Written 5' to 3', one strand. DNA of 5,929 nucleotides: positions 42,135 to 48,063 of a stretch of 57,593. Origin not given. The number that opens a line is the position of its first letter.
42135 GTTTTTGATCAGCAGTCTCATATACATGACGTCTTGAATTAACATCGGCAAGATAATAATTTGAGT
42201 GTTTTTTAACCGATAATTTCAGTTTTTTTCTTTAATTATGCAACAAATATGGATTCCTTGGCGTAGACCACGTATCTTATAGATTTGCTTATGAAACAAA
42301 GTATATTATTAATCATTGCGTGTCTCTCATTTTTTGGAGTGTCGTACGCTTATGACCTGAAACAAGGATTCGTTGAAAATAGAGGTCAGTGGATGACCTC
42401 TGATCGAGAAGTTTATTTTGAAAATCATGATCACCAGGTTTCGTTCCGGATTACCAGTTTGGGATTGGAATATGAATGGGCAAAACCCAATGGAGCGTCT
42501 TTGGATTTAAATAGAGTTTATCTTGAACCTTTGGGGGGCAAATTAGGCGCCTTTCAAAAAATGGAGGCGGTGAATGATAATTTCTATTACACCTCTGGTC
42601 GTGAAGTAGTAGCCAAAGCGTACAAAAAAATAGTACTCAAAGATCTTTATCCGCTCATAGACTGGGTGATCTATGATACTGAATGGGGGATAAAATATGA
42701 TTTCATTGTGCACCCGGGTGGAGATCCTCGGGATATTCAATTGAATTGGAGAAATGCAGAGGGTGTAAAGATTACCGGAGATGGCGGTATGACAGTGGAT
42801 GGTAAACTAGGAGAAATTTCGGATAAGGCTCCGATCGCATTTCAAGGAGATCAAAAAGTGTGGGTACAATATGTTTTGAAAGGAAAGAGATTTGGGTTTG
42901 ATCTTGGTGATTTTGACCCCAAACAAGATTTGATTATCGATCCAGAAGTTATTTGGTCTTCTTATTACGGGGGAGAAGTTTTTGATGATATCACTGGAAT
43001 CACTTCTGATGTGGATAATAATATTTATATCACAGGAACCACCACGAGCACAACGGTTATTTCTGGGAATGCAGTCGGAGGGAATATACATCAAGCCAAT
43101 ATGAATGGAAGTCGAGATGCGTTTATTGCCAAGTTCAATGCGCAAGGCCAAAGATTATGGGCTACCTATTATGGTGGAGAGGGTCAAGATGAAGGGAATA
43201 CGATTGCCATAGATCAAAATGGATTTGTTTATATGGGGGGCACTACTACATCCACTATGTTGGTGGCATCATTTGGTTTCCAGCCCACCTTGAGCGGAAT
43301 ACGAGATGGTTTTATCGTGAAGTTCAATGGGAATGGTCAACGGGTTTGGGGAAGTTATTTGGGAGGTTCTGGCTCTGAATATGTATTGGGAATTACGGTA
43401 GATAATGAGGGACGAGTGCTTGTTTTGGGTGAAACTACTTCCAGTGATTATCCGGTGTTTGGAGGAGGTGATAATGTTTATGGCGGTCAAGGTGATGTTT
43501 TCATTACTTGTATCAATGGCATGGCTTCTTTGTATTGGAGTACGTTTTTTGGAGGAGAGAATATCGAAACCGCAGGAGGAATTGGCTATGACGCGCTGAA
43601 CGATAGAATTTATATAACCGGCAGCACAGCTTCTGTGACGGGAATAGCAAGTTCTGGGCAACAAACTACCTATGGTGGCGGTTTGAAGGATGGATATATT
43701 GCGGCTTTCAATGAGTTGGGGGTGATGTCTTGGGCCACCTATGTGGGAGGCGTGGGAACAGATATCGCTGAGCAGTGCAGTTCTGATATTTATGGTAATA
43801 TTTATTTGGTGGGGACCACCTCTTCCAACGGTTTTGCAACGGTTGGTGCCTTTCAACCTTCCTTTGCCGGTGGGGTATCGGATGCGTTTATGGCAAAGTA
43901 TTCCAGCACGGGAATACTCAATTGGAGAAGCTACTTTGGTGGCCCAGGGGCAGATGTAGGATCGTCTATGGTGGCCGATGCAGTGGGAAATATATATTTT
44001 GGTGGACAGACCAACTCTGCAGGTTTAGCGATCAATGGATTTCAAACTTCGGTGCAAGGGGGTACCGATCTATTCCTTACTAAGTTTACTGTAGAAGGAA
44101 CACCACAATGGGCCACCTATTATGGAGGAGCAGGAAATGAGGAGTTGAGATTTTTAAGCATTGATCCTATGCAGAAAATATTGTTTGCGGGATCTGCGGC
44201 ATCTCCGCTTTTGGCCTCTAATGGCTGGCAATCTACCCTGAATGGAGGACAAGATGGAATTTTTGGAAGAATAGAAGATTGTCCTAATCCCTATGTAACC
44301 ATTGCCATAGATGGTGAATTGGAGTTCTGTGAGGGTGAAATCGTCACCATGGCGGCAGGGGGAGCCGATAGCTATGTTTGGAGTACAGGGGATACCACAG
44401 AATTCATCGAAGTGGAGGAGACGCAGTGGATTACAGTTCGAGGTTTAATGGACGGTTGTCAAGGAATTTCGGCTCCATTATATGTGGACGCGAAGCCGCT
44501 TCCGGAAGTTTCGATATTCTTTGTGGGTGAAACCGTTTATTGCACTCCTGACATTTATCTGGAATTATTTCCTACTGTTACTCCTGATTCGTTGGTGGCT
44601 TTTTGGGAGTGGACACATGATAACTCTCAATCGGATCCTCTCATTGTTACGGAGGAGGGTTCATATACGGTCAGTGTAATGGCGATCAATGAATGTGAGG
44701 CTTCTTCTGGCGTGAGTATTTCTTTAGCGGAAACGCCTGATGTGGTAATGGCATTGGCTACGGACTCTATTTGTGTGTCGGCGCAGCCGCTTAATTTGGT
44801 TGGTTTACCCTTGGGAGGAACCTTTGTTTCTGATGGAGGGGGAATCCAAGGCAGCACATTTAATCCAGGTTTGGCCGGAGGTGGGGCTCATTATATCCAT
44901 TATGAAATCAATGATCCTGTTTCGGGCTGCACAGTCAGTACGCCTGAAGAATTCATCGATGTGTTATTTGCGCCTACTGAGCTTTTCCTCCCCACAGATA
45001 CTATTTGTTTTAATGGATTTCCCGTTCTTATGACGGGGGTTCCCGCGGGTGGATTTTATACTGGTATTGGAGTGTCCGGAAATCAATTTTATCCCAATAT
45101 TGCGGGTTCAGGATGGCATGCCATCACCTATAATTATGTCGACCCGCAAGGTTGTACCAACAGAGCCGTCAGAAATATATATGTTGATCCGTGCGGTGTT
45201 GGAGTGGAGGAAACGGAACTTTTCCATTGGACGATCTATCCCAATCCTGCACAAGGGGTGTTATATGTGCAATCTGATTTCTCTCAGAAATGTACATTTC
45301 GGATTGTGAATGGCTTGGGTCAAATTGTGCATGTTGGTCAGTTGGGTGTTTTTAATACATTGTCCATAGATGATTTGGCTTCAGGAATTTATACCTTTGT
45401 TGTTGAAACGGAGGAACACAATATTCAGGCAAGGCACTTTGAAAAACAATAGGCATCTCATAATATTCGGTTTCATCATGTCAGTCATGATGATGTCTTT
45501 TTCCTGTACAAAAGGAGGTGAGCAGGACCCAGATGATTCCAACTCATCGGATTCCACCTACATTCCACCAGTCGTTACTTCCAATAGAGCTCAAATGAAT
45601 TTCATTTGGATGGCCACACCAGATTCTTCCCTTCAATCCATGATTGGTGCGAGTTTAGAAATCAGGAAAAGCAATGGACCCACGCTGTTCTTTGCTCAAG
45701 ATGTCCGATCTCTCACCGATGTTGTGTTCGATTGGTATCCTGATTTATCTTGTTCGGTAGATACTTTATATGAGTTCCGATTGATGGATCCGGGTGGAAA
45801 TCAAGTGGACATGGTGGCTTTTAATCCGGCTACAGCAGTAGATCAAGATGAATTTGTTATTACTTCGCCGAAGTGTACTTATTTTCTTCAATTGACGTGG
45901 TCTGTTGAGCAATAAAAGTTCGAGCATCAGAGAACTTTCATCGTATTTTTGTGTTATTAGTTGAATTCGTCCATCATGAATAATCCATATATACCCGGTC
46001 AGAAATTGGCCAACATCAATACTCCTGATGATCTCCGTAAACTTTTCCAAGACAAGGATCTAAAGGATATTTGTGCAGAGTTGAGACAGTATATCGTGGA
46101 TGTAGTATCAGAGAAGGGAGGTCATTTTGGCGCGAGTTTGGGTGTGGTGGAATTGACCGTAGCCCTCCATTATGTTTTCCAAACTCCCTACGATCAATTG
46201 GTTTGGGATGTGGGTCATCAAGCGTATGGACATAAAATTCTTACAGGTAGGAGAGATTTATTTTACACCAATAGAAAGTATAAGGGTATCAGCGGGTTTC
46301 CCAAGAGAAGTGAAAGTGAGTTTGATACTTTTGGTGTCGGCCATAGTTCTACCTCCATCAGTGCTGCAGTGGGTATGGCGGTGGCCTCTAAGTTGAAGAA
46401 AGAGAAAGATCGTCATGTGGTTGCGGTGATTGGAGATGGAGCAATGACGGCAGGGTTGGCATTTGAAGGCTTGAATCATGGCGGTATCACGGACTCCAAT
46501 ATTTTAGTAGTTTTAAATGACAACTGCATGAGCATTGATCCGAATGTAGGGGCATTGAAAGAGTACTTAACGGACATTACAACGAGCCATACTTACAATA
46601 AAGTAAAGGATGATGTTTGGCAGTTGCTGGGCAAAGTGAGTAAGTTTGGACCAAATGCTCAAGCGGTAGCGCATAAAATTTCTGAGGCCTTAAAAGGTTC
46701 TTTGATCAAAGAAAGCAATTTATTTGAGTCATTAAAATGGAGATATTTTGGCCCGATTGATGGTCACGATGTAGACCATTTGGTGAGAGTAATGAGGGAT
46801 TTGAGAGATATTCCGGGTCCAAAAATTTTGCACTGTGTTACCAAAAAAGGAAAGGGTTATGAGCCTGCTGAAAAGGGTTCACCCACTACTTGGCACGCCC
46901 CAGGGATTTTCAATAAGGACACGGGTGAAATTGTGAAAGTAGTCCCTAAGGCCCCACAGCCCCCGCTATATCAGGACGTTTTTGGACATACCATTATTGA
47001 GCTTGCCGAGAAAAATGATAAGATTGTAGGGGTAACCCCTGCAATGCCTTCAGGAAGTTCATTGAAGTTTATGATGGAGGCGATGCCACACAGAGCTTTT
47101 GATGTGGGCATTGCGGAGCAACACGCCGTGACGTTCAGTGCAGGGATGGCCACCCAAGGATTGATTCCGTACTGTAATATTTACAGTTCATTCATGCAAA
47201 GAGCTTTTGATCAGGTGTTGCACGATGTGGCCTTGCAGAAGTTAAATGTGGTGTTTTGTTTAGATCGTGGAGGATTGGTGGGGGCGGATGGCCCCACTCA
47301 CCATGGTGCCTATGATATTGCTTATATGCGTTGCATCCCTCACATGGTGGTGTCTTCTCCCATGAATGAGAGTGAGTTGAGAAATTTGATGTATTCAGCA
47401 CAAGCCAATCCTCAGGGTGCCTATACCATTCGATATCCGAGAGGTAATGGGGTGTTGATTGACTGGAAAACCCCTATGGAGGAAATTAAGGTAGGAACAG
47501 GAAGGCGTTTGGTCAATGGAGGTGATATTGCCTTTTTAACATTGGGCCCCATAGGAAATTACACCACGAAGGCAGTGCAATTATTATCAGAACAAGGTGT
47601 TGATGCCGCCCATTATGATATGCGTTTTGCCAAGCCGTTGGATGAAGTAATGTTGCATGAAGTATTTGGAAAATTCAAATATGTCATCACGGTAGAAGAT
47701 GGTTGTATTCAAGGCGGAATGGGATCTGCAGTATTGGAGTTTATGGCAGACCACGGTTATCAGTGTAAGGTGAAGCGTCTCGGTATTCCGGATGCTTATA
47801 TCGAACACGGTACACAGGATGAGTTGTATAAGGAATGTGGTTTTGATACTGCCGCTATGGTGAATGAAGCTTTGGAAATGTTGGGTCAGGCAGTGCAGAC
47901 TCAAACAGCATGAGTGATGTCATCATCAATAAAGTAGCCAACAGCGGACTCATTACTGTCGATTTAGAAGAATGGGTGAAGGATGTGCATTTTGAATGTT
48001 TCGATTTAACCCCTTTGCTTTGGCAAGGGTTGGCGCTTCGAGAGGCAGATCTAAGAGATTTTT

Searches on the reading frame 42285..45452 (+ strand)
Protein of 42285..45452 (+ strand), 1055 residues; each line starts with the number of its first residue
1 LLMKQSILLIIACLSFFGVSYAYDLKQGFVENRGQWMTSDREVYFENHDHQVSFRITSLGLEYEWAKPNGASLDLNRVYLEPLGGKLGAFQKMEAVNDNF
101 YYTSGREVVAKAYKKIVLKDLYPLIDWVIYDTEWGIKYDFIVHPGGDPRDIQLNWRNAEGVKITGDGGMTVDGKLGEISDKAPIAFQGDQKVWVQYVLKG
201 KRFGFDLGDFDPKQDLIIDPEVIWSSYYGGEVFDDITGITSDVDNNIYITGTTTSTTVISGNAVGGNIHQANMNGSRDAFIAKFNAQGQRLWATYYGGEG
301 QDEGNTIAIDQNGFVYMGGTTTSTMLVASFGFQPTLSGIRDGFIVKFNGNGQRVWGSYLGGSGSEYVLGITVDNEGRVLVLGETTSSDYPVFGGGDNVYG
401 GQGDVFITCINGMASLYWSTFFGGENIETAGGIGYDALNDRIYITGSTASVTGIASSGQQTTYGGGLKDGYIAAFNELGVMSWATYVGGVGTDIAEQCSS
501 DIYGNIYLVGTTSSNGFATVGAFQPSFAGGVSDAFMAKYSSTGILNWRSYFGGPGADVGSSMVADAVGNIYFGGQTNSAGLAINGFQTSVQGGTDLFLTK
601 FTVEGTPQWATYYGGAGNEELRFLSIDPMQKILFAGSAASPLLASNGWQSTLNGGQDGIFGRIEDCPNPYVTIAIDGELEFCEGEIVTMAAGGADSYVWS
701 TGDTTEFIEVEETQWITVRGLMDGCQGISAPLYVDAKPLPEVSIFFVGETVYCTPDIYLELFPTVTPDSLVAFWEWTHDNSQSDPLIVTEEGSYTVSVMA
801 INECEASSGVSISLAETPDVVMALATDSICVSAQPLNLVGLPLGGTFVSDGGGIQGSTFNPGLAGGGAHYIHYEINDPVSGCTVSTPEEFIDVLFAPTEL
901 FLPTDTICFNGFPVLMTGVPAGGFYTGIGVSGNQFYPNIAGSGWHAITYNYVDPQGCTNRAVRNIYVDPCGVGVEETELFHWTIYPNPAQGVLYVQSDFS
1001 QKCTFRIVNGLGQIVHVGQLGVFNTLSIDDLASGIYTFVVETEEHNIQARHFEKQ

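Call 62: search_protein_families(library=pfam, proteins=[window:42285-45452:+], max_evalue=0.00001)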
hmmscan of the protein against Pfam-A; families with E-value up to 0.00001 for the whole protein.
window:42285-45452:+ (1055 aa): 3 families
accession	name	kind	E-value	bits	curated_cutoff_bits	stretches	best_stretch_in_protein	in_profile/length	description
PF25778.1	DUF7948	-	2.6e-36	126.1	27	1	29-221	1-214/214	Domain of unknown function (DUF7948)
PF06739.17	SBBP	-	6.2e-25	87.3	20.5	2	292-323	2-34/38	Beta-propeller repeat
PF18962.6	Por_Secre_tail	-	1.7e-08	35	27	1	984-1048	1-70/75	Secretion system C-terminal sorting domain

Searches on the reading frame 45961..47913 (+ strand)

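Call 62: search_protein_families(library=pfam, proteins=[window:45961-47913:+], max_evalue=0.00001)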
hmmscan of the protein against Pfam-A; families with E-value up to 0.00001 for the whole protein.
window:45961-47913:+ (650 aa): 4 families
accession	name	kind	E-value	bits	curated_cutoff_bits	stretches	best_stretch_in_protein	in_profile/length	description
PF13292.11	DXP_synthase_N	-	1.2e-115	385.9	21.2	1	16-294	1-274/274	1-deoxy-D-xylulose-5-phosphate synthase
PF02779.29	Transket_pyr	-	1.1e-39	136.3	27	1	337-496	5-171/174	Transketolase, pyrimidine binding domain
PF02780.25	Transketolase_C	-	7.7e-25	87.6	25.9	1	512-632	1-123/124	Transketolase, C-terminal domain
PF00456.26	Transketolase_N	-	7e-07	29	22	0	39-243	7-229/334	Transketolase, thiamine diphosphate binding domain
